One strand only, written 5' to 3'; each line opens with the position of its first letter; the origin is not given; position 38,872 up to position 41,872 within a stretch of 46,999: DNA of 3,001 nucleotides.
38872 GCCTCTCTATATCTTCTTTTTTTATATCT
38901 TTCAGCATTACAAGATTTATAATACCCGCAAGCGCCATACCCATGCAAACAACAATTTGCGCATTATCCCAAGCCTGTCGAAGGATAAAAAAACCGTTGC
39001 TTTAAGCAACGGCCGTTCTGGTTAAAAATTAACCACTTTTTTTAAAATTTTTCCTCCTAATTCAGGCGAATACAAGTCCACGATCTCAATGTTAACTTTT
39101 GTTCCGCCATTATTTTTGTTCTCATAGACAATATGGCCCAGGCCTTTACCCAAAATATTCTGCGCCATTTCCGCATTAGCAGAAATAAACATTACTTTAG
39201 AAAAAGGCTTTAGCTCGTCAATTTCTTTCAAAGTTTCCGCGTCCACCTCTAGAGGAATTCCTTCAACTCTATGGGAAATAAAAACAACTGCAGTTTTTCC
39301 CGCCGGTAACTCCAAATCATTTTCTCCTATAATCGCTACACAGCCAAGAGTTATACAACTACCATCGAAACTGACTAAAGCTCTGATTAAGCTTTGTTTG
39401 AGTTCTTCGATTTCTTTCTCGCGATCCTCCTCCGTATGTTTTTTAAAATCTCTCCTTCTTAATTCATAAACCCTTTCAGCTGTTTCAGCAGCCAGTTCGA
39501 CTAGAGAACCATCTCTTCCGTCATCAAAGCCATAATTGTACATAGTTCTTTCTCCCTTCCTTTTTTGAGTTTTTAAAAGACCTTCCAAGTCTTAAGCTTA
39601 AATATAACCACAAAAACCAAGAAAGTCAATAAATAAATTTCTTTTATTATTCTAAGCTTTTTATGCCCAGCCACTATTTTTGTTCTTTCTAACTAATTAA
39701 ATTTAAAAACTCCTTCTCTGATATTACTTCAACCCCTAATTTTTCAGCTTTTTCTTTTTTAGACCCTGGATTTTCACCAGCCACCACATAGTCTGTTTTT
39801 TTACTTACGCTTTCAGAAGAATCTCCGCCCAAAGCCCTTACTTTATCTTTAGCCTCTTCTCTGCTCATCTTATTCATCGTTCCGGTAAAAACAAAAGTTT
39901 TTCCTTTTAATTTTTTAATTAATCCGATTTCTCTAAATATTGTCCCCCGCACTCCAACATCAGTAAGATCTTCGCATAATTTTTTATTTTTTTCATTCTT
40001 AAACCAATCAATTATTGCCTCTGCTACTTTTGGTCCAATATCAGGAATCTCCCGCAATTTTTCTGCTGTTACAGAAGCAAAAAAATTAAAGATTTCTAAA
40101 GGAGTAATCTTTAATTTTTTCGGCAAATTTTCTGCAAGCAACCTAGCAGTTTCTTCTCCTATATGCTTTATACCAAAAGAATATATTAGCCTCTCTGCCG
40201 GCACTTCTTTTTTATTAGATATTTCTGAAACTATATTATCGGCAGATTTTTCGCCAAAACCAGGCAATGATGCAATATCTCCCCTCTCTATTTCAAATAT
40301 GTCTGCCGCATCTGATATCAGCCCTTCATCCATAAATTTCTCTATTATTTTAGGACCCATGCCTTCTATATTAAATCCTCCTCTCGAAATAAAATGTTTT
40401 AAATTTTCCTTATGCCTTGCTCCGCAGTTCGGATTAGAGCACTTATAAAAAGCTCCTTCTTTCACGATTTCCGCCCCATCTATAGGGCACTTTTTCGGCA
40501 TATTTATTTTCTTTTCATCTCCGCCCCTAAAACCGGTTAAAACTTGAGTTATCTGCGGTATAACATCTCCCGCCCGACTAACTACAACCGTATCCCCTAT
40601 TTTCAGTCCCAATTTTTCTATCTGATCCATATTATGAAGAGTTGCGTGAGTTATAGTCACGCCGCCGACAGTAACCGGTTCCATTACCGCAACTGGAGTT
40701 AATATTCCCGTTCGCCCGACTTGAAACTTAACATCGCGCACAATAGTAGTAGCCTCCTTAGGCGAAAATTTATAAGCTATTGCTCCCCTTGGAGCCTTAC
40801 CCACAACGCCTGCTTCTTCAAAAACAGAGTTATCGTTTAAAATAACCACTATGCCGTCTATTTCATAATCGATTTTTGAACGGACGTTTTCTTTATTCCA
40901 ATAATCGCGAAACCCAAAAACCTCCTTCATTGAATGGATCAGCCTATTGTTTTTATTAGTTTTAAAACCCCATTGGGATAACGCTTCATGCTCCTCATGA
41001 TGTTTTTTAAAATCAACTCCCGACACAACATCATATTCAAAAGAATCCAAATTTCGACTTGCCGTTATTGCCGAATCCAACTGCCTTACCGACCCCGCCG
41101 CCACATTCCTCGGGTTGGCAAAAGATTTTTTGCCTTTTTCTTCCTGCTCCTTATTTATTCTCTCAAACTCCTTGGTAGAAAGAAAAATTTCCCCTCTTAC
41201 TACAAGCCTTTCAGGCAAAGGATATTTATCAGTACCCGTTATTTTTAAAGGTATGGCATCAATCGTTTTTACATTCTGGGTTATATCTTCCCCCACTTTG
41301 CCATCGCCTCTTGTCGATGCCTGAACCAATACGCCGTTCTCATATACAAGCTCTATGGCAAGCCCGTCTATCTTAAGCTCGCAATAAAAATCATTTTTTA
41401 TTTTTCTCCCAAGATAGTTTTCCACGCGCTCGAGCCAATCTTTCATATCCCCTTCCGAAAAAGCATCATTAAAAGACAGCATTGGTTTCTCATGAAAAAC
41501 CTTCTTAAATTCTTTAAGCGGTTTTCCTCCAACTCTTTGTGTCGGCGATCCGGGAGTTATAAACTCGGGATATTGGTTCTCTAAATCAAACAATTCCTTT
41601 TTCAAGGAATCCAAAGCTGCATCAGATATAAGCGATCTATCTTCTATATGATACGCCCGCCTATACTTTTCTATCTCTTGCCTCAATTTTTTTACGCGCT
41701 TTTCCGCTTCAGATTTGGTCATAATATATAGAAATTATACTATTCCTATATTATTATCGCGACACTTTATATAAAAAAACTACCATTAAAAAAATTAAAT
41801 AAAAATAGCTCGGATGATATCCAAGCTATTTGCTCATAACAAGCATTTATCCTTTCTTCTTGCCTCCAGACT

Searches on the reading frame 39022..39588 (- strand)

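Call 7: search_protein_families(library=pfam, proteins=[window:39022-39588:-], max_evalue=1)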
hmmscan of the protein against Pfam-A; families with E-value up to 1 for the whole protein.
window:39022-39588:- (188 aa): 2 families
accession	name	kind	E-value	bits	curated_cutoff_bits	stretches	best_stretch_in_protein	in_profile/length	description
PF16552.11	OAM_alpha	-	0.022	15.1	29.7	1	139-165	69-95/115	D-ornithine 4,5-aminomutase alpha-subunit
PF08517.17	AXH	-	0.093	13.7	33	1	26-68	3-45/116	Ataxin-1 and HBP1 module (AXH)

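Call 8: search_protein_families(library=ncbifam, proteins=[window:39022-39588:-], max_evalue=1)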
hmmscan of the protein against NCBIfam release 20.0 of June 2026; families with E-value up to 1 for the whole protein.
window:39022-39588:- (188 aa): 1 family
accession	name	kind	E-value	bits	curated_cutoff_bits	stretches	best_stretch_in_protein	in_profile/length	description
NF009687.0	PRK13208.1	equivalog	0.078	11.1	738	1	7-75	70-138/801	valine--tRNA ligase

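Call 61: search_protein_families(library=phrogs, proteins=[window:39022-39588:-], max_evalue=0.01)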
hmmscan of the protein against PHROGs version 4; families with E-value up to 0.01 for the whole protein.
window:39022-39588:- (188 aa): 0 families

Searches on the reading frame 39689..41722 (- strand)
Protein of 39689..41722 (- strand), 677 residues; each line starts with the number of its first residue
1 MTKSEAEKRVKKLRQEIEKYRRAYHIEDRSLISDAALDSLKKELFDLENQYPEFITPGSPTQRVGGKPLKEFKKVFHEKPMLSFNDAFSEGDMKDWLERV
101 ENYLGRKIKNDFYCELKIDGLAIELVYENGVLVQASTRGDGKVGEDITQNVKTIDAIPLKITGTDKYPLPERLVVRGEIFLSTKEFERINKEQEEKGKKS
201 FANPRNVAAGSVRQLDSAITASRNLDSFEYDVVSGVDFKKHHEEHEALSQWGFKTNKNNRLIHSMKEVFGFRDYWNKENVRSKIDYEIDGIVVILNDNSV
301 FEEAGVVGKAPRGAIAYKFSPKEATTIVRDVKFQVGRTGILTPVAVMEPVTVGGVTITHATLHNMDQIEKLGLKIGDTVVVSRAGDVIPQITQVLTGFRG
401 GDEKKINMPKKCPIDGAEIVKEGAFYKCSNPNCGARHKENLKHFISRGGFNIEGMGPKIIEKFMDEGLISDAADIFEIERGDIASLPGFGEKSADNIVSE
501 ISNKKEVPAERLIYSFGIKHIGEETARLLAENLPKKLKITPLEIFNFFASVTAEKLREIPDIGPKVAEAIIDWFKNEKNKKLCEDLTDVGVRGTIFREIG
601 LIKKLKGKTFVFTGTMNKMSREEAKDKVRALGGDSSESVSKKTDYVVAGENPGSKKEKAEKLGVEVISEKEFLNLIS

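Call 57: find_homologous_proteins(query=window:39689-41722:-, max_evalue=1e-50)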
Query window:39689-41722:- (677 aa): 8000 proteins with E <= 1e-50 among 8000 candidates; the best 120 are listed.
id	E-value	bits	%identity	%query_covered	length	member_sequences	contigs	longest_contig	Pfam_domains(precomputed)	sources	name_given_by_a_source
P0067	0.0e+0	1509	100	100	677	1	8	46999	PF12826.14,PF03120.23,PF14520.13,PF01653.24,PF00533.34,PF00633.30,PF22745.3,PF12738.14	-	-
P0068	0.0e+0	1130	72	100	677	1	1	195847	PF12826.14,PF03120.23,PF14520.13,PF01653.24,PF00533.34,PF00633.30,PF22745.3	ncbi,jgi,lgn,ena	ncbi:MAG: NAD-dependent DNA ligase LigA [Parcubacteria group bacterium]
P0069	0.0e+0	1117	72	100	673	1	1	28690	PF12826.14,PF03120.23,PF14520.13,PF01653.24,PF00533.34,PF22745.3,PF12738.14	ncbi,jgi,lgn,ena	ncbi:MAG: NAD-dependent DNA ligase LigA [Parcubacteria group bacterium]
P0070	0.0e+0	1108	71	100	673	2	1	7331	PF12826.14,PF03120.23,PF14520.13,PF01653.24,PF00533.34,PF22745.3,PF12738.14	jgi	-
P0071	0.0e+0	1108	71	100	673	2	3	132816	PF12826.14,PF03120.23,PF14520.13,PF01653.24,PF00533.34,PF22745.3,PF12738.14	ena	-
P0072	0.0e+0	1105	72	100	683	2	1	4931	PF12826.14,PF03120.23,PF14520.13,PF01653.24,PF00533.34,PF22745.3,PF12738.14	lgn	-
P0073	0.0e+0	1105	72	100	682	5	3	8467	PF12826.14,PF03120.23,PF14520.13,PF01653.24,PF00533.34,PF22745.3,PF12738.14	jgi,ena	-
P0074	0.0e+0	1105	72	100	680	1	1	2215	PF12826.14,PF03120.23,PF14520.13,PF01653.24,PF00533.34,PF22745.3,PF12738.14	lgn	-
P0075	0.0e+0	1099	71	100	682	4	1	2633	PF12826.14,PF03120.23,PF14520.13,PF01653.24,PF00533.34,PF22745.3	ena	-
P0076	0.0e+0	1098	71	100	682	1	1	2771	PF12826.14,PF03120.23,PF14520.13,PF01653.24,PF00533.34,PF22745.3,PF12738.14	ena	-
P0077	0.0e+0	1095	70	100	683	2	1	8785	PF12826.14,PF03120.23,PF14520.13,PF01653.24,PF00533.34,PF22745.3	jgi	-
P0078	0.0e+0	1084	70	100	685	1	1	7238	PF12826.14,PF03120.23,PF14520.13,PF01653.24,PF00533.34,PF22745.3,PF12738.14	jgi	jgi:DNA ligase (NAD+)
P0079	0.0e+0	1077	69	100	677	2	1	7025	PF12826.14,PF03120.23,PF14520.13,PF01653.24,PF00533.34,PF00633.30,PF22745.3,PF12738.14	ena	-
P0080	0.0e+0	1074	69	100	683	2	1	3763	PF12826.14,PF03120.23,PF14520.13,PF01653.24,PF00533.34,PF22745.3,PF12738.14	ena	-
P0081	0.0e+0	1038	68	100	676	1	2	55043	PF12826.14,PF03120.23,PF14520.13,PF01653.24,PF00533.34,PF00633.30,PF22745.3,PF12738.14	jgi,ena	jgi:DNA ligase (NAD+)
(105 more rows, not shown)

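Call 59: find_encoding_contigs(protein=P0068, flank=10000, max_places=2)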
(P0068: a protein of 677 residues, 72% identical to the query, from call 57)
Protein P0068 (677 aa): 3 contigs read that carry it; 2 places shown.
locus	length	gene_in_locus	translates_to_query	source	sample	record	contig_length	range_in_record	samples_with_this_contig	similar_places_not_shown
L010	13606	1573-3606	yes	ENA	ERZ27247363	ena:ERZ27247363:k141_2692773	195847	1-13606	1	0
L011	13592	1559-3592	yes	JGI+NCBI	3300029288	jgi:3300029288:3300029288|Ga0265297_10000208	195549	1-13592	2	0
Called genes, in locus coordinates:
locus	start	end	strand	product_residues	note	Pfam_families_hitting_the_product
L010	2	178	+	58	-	?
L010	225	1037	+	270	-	PF01636:APH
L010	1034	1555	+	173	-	PF01931:NTPase_I-T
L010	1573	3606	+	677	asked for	PF22745:Nlig-Ia, PF01653:DNA_ligase_aden, PF03120:OB_DNA_ligase, PF00633:HHH (faint), PF14520:HHH_5 (weak), PF12826:HHH_2, PF00533:BRCT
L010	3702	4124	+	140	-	-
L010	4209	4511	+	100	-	PF02686:GatC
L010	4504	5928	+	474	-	PF01425:Amidase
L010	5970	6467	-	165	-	-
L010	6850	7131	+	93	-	-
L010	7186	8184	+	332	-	PF02912:Phe_tRNA-synt_N, PF01409:tRNA-synt_2d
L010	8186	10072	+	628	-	PF03483:B3_4, PF03484:B5, PF17759:tRNA_synthFbeta, PF03147:FDX-ACB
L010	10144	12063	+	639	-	PF02518:HATPase_c, PF00204:DNA_gyraseB, PF01751:Toprim, PF00986:DNA_gyraseB_C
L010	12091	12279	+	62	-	PF00584:SecE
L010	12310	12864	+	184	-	PF02357:NusG, PF00467:KOW (weak)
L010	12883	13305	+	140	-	PF03946:Ribosomal_L11_N, PF00298:Ribosomal_L11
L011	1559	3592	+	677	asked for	PF22745:Nlig-Ia, PF01653:DNA_ligase_aden, PF03120:OB_DNA_ligase, PF00633:HHH (faint), PF14520:HHH_5 (weak), PF12826:HHH_2, PF00533:BRCT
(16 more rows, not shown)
